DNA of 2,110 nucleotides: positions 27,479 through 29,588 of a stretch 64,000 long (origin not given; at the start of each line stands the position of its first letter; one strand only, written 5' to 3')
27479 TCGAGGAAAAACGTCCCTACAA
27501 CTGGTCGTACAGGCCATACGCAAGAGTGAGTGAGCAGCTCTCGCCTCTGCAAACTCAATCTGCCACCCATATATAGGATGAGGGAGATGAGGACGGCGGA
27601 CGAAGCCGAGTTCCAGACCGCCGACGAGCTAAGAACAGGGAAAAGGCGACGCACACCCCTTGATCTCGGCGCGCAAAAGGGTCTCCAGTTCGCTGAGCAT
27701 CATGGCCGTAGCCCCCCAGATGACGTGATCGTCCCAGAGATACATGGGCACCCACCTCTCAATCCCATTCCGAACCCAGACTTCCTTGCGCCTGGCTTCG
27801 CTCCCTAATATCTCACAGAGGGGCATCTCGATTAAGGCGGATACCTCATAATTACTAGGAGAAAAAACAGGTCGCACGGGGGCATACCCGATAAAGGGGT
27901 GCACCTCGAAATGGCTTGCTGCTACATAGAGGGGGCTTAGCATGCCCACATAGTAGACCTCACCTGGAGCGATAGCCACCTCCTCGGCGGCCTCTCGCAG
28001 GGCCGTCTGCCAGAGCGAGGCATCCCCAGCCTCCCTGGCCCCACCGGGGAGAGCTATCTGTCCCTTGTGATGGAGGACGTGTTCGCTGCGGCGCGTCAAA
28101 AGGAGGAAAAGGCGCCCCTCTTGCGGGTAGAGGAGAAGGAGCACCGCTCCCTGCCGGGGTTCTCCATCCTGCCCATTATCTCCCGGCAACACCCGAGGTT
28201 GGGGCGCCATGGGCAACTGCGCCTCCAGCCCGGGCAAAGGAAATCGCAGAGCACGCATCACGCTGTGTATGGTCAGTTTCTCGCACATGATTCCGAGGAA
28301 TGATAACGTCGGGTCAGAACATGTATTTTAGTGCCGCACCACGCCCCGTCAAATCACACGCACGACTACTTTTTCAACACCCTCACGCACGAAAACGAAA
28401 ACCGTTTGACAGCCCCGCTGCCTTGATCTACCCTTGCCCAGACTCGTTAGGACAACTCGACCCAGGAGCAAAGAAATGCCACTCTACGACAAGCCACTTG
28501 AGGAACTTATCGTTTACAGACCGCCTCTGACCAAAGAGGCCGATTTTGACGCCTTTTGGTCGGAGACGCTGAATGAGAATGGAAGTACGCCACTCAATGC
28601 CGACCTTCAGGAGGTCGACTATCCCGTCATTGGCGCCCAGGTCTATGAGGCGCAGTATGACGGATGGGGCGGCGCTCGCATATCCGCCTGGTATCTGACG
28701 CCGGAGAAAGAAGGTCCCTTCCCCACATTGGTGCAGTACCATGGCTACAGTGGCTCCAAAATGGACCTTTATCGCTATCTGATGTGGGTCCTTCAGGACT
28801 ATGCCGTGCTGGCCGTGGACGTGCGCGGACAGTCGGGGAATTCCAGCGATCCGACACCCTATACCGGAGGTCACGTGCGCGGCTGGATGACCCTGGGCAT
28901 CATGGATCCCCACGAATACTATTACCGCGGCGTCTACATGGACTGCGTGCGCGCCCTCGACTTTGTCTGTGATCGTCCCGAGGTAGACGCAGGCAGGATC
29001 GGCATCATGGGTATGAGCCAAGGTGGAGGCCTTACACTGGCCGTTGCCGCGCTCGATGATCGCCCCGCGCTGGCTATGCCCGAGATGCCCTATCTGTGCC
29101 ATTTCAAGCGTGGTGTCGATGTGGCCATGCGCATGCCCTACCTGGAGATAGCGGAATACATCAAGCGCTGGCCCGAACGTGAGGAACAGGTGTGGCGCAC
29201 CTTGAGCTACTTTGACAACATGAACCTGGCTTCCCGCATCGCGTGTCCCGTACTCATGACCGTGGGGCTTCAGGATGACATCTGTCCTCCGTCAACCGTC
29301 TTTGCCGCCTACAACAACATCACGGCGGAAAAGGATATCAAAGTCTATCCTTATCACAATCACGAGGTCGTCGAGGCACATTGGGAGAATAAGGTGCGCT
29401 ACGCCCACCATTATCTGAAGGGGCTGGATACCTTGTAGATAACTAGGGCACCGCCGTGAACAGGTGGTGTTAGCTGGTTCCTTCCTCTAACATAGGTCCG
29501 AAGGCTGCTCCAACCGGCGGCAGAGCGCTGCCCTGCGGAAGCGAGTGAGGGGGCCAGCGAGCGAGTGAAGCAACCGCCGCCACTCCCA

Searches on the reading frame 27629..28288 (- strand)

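Call 65: search_protein_families(library=pfam, proteins=[window:27629-28288:-])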
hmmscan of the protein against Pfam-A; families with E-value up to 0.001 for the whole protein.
window:27629-28288:- (219 aa): 1 family
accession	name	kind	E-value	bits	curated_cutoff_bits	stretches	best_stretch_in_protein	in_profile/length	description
PF00293.34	NUDIX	-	2.4e-12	47.4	21.1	1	45-123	2-75/134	NUDIX domain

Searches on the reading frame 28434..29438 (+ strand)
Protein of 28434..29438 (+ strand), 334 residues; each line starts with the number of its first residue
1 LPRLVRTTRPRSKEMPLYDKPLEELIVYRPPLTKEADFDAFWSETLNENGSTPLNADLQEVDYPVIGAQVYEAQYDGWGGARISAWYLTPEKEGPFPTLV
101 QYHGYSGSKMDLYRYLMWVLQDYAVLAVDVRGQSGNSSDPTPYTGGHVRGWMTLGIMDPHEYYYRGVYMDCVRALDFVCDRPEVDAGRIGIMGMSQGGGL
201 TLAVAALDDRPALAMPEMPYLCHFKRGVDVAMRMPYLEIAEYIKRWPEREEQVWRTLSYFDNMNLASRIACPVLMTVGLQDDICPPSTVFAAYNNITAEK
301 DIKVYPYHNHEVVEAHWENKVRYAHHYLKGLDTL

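Call 65: search_protein_families(library=pfam, proteins=[window:28434-29438:+])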
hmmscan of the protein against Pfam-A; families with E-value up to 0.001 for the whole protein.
window:28434-29438:+ (334 aa): 9 families
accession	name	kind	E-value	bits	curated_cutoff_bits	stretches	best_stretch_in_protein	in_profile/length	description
PF05448.18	AXE1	-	5.4e-107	357.7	21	1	15-324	1-318/321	Acetyl xylan esterase (AXE1)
PF00326.27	Peptidase_S9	-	4.1e-13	49.7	22.6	1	167-316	44-193/213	Prolyl oligopeptidase family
PF02129.25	Peptidase_S15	-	8.7e-13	49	23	1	80-219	2-128/262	X-Pro dipeptidyl-peptidase (S15 family)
PF12146.15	Hydrolase_4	-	1.4e-06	28.2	27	0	265-313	186-235/239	Serine aminopeptidase, S33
PF01738.24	DLH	-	1.5e-05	25.1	21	0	170-209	80-119/217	Dienelactone hydrolase family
PF00561.26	Abhydrolase_1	-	2e-05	24.8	25.8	1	97-208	1-90/245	alpha/beta hydrolase fold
PF07859.19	Abhydrolase_3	-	5e-05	23.6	25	1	163-303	44-184/210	alpha/beta hydrolase fold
PF12697.13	Abhydrolase_6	-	6.1e-05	24.2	26.3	1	119-255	19-121/217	Alpha/beta hydrolase family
PF08840.17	BAAT_C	-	0.00081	19.9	20.9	0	174-206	9-41/210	BAAT / Acyl-CoA thioester hydrolase C terminal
